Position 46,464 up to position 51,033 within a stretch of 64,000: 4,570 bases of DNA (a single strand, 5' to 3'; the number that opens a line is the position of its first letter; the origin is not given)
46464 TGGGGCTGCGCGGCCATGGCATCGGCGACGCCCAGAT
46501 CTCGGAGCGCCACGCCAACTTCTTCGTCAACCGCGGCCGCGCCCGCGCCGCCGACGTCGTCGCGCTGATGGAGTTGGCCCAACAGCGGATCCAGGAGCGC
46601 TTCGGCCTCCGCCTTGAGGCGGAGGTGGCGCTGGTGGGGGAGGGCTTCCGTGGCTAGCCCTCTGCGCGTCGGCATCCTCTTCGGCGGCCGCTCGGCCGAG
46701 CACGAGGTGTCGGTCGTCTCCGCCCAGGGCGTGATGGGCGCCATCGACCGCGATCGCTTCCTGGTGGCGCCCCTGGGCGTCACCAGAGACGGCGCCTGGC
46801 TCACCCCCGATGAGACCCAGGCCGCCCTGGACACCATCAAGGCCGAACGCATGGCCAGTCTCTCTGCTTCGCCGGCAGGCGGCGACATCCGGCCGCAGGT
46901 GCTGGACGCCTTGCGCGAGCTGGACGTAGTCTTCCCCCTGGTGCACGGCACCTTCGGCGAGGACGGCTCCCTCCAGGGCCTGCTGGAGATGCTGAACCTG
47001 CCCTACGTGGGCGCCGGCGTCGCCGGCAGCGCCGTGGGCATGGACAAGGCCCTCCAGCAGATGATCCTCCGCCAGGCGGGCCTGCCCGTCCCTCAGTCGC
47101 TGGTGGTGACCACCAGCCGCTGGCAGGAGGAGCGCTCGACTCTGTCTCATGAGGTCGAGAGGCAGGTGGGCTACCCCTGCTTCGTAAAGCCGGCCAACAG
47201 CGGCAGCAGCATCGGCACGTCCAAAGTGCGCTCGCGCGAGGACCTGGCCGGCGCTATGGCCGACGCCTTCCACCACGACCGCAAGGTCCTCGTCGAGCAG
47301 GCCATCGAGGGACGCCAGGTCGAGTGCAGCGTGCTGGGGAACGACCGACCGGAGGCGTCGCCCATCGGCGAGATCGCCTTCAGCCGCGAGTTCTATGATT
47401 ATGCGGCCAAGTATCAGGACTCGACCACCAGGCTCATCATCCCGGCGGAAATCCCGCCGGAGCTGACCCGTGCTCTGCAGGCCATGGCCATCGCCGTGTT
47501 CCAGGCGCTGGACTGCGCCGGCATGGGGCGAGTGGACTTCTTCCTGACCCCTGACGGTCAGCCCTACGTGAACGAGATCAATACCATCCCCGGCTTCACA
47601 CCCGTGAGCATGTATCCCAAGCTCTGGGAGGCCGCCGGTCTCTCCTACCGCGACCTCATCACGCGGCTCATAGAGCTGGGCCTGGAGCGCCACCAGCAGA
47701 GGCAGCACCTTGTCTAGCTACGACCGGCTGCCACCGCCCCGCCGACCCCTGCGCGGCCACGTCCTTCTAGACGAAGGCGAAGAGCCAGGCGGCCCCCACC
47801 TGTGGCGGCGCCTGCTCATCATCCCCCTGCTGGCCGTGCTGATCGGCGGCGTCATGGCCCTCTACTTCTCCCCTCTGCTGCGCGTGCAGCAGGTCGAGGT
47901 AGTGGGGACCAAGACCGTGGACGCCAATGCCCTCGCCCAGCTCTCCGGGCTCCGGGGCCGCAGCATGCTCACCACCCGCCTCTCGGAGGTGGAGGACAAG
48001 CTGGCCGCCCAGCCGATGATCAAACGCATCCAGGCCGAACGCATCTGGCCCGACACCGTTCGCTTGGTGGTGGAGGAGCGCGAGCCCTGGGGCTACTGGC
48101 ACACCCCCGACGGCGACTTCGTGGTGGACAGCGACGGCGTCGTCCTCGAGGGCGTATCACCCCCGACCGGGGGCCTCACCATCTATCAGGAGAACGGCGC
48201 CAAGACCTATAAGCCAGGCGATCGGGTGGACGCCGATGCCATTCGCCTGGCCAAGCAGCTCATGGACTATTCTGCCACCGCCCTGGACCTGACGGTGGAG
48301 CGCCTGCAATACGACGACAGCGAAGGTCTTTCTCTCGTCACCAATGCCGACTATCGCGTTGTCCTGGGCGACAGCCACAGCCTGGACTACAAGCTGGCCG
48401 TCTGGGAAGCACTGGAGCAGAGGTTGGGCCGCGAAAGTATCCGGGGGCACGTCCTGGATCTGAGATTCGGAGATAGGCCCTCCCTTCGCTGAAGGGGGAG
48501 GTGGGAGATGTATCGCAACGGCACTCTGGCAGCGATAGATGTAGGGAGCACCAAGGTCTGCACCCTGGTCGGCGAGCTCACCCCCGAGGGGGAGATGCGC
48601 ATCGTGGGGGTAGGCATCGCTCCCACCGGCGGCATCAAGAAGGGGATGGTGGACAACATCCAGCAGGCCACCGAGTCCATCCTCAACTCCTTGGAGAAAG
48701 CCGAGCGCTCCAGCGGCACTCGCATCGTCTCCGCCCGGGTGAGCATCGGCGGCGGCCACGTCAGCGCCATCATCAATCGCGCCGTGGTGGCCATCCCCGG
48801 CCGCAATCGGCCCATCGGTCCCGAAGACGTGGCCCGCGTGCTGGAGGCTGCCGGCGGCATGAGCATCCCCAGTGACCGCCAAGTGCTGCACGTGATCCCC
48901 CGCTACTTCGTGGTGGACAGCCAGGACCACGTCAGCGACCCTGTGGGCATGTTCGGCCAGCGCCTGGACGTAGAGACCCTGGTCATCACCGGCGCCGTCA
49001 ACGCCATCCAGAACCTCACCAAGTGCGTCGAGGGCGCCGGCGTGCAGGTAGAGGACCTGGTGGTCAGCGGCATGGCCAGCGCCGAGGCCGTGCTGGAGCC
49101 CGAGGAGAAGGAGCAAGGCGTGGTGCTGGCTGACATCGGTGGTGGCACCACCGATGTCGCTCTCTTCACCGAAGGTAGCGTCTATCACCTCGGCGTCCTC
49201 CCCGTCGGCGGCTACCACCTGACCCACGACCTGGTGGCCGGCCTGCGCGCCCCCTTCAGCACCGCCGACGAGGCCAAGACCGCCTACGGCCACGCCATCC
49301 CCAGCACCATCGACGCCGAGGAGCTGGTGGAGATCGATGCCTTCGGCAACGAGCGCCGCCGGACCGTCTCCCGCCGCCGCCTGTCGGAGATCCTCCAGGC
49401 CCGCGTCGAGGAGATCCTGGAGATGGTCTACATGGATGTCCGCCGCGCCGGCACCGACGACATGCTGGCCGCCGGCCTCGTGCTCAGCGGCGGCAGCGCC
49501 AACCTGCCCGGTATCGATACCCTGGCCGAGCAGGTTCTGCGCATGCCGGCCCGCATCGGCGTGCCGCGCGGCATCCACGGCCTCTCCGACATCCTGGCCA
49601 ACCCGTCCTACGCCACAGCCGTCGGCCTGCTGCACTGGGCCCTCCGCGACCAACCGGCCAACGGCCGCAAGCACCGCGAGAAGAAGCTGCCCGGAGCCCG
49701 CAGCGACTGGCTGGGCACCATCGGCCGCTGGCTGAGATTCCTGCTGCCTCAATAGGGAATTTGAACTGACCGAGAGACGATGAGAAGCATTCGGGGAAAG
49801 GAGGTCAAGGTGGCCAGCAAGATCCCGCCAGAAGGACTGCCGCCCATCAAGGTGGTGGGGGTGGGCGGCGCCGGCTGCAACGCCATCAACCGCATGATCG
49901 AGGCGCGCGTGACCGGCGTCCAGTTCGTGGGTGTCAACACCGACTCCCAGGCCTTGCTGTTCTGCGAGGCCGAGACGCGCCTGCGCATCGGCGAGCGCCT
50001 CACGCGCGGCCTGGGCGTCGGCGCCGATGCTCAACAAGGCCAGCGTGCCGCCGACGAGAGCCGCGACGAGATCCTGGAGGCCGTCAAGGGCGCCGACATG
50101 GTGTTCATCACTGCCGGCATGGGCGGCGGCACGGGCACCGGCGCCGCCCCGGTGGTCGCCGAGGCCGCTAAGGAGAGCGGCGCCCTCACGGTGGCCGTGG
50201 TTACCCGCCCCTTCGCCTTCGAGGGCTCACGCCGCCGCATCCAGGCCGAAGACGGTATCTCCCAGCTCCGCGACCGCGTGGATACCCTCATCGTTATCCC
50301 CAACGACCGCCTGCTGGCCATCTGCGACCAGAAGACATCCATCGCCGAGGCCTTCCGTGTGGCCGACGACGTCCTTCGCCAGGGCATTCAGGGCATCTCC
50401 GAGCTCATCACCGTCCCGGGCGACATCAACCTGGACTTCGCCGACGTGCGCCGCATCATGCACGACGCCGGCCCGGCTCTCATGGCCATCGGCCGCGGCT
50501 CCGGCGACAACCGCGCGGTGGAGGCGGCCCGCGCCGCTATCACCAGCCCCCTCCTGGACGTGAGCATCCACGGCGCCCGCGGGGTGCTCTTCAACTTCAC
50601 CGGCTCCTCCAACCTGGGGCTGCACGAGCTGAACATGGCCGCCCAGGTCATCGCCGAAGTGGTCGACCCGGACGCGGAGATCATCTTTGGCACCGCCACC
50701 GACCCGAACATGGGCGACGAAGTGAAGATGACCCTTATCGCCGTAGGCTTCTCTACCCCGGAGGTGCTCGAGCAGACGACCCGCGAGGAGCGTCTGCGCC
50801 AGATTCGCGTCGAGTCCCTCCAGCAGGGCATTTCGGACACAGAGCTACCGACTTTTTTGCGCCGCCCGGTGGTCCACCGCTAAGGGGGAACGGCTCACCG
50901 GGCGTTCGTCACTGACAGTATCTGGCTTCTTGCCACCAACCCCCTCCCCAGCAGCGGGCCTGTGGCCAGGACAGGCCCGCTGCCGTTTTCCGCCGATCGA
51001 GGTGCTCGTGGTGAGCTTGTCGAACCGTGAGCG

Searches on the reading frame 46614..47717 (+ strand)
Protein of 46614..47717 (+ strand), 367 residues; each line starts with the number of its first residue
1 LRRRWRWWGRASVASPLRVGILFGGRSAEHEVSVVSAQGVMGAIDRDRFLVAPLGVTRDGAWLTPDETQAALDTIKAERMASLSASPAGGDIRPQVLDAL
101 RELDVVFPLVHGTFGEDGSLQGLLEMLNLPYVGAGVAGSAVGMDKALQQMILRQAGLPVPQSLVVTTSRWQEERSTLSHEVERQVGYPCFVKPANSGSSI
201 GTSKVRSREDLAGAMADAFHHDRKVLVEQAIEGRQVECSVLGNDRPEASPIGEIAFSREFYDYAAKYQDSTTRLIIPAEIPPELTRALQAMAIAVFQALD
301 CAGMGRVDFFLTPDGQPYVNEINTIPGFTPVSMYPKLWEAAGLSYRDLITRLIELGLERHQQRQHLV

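Call 84: search_protein_families(library=pfam, proteins=[window:46614-47717:+], max_evalue=0.001)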
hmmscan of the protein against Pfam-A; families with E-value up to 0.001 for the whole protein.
window:46614-47717:+ (367 aa): 7 families
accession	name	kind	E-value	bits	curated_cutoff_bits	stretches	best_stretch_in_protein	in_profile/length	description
PF07478.18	Dala_Dala_lig_C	-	1.3e-78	263.6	24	1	151-354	1-204/204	D-ala D-ala ligase C-terminus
PF01820.27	Dala_Dala_lig_N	-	2.4e-34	118.9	34.6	1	18-134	1-121/121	D-ala D-ala ligase N-terminus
PF02222.28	ATP-grasp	-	4.5e-13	49.7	27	1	152-323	3-160/179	ATP-grasp domain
PF02786.22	CPSase_L_D2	-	1.4e-11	44.8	19.8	1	144-324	1-178/211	Carbamoyl-phosphate synthase L chain, ATP binding domain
PF02655.19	ATP-grasp_3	-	4.6e-08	33.7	23.2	1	144-324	3-155/160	ATP-grasp domain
PF24433.1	DUF7556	-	5.1e-05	23.1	27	1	29-71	6-50/56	Family of unknown function (DUF7556)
PF14397.11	ATPgrasp_ST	-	7.7e-05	22.5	31.4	0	282-333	213-263/278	Sugar-transfer associated ATP-grasp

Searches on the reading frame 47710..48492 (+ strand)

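Call 84: search_protein_families(library=pfam, proteins=[window:47710-48492:+], max_evalue=0.001)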
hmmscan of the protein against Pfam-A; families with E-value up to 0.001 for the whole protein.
window:47710-48492:+ (260 aa): 2 families
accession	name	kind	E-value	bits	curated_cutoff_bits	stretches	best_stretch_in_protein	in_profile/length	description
PF08478.15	POTRA_1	-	1.1e-12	48.6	23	1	58-124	2-69/69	POTRA domain, FtsQ-type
PF03799.20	FtsQ_DivIB_C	-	3.8e-07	31.4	21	1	129-252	2-114/114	Cell division protein FtsQ/DivIB, C-terminal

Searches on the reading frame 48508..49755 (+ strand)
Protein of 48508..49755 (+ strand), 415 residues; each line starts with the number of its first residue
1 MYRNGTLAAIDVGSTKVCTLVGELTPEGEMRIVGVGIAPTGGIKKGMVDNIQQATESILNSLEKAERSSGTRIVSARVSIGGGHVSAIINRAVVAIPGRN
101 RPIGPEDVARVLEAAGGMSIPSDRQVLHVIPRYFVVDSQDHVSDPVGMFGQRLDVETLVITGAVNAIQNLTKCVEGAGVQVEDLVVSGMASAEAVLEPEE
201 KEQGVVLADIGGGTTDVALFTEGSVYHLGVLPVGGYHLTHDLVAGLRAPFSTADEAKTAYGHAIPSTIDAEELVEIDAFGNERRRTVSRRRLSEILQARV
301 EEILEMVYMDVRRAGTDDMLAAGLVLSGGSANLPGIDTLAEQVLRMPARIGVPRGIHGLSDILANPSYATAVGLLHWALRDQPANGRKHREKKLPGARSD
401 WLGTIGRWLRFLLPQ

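Call 84: search_protein_families(library=pfam, proteins=[window:48508-49755:+], max_evalue=0.001)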
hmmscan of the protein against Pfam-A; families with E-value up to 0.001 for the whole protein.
window:48508-49755:+ (415 aa): 5 families
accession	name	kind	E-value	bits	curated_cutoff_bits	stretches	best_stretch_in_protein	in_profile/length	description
PF14450.12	FtsA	-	2.9e-43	147.7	31.8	2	206-373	1-127/127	Cell division protein FtsA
PF02491.25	SHS2_FTSA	-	3.3e-25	88.7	25.4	1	82-161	1-79/79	SHS2 domain inserted in FTSA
PF06723.19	MreB_Mbl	-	8.9e-14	51.5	27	1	174-350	116-303/327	MreB/Mbl protein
PF06277.17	EutA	-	1e-06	28.4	27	1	174-241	116-181/475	Ethanolamine utilisation protein EutA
PF11104.14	PilM_2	-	5.5e-06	26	27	0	154-259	125-236/340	Type IV pilus assembly protein PilM;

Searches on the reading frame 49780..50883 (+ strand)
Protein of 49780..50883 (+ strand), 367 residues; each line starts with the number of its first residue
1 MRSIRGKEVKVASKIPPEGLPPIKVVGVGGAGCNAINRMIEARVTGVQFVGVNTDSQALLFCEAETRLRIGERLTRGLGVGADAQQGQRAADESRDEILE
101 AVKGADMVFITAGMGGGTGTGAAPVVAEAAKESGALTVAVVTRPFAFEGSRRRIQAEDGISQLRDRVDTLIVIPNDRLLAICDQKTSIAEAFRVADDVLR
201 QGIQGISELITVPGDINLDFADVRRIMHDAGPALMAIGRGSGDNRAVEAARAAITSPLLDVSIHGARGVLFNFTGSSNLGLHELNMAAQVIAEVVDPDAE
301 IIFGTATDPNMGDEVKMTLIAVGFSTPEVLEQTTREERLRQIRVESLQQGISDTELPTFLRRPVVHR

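Call 84: search_protein_families(library=pfam, proteins=[window:49780-50883:+], max_evalue=0.001)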
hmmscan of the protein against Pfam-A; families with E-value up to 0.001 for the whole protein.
window:49780-50883:+ (367 aa): 2 families
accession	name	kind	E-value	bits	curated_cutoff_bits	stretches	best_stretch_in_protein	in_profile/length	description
PF00091.31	Tubulin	-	4.8e-49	167.7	33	1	23-183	2-190/190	Tubulin/FtsZ family, GTPase domain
PF12327.13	FtsZ_C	-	3.1e-31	108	27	1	231-324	1-94/95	FtsZ family, C-terminal domain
